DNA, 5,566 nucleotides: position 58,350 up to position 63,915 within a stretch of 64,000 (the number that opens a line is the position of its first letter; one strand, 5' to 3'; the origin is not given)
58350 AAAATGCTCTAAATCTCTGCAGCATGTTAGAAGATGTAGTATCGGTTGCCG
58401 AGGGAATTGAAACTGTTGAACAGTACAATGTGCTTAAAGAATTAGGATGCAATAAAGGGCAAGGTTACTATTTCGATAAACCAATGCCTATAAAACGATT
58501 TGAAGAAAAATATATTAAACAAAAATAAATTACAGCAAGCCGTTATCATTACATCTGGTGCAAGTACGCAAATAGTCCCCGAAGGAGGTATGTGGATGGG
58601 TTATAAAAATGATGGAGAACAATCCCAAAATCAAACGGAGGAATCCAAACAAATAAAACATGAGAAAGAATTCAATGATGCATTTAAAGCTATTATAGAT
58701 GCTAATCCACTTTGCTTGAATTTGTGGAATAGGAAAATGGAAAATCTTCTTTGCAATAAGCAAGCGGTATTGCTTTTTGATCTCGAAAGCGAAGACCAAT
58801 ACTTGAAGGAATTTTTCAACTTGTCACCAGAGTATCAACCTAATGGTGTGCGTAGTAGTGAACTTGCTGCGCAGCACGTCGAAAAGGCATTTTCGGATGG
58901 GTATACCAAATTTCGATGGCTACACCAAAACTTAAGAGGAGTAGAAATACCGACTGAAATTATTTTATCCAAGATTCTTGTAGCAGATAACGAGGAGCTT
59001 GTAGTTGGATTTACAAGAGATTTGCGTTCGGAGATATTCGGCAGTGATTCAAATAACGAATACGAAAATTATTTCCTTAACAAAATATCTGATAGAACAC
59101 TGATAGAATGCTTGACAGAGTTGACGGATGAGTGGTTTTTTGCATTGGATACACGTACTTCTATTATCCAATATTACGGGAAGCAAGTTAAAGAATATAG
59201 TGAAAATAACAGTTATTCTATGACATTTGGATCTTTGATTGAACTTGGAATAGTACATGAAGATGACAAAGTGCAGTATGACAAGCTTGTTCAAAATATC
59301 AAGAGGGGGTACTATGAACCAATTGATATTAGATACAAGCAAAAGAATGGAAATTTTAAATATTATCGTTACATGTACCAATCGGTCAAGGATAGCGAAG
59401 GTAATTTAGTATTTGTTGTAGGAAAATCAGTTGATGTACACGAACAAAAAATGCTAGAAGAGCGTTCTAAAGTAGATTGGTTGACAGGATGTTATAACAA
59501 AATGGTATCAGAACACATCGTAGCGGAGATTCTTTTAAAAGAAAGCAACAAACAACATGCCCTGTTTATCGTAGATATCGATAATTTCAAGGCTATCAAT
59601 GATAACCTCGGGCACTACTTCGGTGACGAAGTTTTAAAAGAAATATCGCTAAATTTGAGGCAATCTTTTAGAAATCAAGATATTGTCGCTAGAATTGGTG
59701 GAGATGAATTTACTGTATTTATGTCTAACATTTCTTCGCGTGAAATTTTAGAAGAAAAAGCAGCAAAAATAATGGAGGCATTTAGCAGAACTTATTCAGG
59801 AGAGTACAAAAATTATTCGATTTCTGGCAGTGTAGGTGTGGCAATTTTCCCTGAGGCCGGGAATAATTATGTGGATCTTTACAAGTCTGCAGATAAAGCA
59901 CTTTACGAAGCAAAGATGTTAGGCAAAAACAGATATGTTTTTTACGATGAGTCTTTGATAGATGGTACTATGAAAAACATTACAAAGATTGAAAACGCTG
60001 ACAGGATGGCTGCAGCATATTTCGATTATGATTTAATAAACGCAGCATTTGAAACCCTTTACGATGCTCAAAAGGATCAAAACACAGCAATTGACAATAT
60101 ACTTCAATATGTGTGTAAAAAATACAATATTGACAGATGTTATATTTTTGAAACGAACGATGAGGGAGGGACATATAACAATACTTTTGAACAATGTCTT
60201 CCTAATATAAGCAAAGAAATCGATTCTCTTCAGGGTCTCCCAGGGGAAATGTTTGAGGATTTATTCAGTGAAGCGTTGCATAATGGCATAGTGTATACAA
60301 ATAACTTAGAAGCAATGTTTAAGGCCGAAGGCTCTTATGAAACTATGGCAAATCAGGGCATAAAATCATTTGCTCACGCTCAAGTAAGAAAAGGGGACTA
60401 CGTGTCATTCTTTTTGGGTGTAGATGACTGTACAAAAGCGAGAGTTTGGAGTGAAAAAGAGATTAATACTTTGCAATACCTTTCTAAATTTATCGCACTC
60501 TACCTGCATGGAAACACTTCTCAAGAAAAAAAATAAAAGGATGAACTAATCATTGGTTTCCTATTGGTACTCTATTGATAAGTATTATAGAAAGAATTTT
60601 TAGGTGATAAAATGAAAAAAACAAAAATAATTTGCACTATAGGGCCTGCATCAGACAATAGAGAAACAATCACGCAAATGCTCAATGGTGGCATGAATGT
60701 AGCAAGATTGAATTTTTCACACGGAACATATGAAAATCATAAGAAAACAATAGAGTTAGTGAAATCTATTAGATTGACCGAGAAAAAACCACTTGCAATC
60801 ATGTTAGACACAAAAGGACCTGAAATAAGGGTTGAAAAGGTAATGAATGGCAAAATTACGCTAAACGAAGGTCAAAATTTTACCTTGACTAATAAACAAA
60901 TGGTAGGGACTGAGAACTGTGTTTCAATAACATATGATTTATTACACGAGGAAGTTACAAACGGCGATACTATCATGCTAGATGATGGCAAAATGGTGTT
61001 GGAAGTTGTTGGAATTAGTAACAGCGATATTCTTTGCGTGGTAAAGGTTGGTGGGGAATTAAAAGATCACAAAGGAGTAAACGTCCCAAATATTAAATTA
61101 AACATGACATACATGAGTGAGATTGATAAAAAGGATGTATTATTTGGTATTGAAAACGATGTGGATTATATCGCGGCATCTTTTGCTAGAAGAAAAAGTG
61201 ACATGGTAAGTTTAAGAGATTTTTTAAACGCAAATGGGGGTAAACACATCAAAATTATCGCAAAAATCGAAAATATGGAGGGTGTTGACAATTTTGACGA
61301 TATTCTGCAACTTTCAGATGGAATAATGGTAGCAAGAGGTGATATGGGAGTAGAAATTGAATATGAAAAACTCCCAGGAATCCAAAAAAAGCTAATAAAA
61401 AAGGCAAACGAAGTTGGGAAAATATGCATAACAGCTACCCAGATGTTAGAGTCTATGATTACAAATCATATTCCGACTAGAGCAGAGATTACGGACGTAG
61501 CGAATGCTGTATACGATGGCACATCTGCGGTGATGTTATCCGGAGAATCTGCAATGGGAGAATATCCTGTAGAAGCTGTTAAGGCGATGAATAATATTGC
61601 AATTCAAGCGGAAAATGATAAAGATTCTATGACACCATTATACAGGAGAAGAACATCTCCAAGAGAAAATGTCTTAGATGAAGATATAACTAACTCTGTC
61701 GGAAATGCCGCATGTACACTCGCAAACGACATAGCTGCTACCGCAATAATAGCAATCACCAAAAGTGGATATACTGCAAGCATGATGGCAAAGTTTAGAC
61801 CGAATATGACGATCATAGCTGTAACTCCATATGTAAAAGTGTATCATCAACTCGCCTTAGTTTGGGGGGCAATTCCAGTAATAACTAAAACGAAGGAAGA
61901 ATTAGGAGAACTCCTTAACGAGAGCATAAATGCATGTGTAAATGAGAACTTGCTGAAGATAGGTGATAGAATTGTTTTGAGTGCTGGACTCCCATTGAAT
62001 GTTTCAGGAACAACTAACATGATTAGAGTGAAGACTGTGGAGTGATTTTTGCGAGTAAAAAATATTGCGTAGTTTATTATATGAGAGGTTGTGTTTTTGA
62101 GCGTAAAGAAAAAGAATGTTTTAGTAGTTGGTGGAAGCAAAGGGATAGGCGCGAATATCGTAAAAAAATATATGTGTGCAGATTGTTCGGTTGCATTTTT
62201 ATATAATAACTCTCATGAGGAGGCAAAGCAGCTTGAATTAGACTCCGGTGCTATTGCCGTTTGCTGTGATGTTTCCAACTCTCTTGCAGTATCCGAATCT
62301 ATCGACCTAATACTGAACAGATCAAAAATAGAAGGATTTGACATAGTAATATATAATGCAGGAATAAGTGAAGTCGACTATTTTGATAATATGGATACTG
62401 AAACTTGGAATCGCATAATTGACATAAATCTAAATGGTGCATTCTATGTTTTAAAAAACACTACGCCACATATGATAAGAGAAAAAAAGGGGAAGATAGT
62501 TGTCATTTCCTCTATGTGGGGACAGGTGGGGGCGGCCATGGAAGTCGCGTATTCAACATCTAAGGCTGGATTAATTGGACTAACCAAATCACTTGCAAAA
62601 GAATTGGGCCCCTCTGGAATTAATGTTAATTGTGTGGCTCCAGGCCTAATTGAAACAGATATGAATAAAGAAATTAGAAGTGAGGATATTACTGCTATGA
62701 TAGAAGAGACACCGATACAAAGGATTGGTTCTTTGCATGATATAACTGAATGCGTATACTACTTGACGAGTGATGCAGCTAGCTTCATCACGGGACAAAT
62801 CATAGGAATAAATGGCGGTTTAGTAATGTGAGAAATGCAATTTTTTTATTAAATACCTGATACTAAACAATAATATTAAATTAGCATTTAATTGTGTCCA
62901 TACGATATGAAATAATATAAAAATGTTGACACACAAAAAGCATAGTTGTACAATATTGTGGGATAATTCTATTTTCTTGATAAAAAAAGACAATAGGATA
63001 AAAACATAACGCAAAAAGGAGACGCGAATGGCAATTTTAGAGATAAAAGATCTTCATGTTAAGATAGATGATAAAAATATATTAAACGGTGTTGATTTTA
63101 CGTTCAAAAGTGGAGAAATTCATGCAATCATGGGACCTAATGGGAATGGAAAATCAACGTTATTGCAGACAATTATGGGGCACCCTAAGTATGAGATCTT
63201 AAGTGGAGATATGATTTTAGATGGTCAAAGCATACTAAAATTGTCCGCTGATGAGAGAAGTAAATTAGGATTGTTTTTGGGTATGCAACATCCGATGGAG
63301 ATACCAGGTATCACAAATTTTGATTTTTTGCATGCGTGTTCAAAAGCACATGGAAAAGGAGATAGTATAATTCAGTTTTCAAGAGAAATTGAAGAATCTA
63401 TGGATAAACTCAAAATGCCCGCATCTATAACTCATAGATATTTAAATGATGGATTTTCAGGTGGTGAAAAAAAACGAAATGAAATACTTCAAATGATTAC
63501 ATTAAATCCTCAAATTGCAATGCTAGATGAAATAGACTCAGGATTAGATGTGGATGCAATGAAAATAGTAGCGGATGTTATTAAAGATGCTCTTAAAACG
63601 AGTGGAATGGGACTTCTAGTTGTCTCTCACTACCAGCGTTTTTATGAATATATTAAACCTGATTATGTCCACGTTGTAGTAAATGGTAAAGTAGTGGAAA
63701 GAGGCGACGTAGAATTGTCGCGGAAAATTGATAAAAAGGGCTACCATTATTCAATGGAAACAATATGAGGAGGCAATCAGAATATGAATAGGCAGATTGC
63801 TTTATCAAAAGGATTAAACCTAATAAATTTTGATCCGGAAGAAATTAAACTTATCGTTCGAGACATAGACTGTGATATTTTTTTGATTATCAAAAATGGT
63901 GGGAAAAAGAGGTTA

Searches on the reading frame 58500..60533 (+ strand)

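Call 41: search_protein_families(library=pfam, max_evalue=0.000001, proteins=[window:58500-60533:+])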
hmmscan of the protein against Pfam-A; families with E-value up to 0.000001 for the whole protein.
window:58500-60533:+ (678 aa): 1 family
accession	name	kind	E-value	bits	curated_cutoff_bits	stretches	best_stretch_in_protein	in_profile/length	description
PF00990.26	GGDEF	-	6.2e-39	133.8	23.8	1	324-478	2-161/161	Diguanylate cyclase, GGDEF domain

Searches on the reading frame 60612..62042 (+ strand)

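Call 41: search_protein_families(library=pfam, max_evalue=0.000001, proteins=[window:60612-62042:+])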
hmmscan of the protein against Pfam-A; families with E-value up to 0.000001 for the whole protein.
window:60612-62042:+ (477 aa): 2 families
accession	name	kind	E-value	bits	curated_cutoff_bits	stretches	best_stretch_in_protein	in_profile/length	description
PF00224.27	PK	-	2e-122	408.8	30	1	1-323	1-328/328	Pyruvate kinase, barrel domain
PF02887.21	PK_C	-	1.2e-34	119.3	28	1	362-473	2-113/114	Pyruvate kinase, alpha/beta domain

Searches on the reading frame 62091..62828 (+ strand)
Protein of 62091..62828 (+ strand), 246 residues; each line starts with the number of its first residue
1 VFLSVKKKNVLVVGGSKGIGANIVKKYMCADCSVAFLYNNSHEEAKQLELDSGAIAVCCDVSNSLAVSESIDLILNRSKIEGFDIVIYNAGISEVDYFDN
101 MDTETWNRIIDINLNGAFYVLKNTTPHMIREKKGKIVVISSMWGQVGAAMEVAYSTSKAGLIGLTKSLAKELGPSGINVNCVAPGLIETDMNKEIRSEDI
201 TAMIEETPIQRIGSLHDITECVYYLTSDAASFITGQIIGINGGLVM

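Call 41: search_protein_families(library=pfam, max_evalue=0.000001, proteins=[window:62091-62828:+])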
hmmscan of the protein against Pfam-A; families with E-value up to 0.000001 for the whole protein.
window:62091-62828:+ (246 aa): 3 families
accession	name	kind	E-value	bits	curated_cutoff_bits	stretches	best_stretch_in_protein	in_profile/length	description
PF13561.12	adh_short_C2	-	4.1e-54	184.1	27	1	16-244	5-235/236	Enoyl-(Acyl carrier protein) reductase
PF00106.31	adh_short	-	1.9e-51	174.7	26.6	1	8-198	1-193/195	short chain dehydrogenase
PF08659.16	KR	-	2.4e-09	37.8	22.6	1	10-166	3-161/180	KR domain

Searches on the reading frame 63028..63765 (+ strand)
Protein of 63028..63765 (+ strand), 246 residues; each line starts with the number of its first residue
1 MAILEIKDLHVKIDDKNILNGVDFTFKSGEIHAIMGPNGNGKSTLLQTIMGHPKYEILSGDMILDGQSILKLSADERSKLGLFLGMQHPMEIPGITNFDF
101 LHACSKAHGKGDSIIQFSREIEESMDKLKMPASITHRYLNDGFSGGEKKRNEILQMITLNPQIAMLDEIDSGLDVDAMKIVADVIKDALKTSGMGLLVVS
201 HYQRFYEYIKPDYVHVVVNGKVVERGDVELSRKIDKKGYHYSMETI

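Call 41: search_protein_families(library=pfam, max_evalue=0.000001, proteins=[window:63028-63765:+])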
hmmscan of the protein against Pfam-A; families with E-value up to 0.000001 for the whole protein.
window:63028-63765:+ (246 aa): 2 families
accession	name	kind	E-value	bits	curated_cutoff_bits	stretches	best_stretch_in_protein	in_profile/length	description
PF00005.33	ABC_tran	-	4.4e-22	79.6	25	1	19-168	1-134/137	ABC transporter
PF02463.25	SMC_N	-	1.1e-08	35.3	40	0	159-209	156-205/220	RecF/RecN/SMC N terminal domain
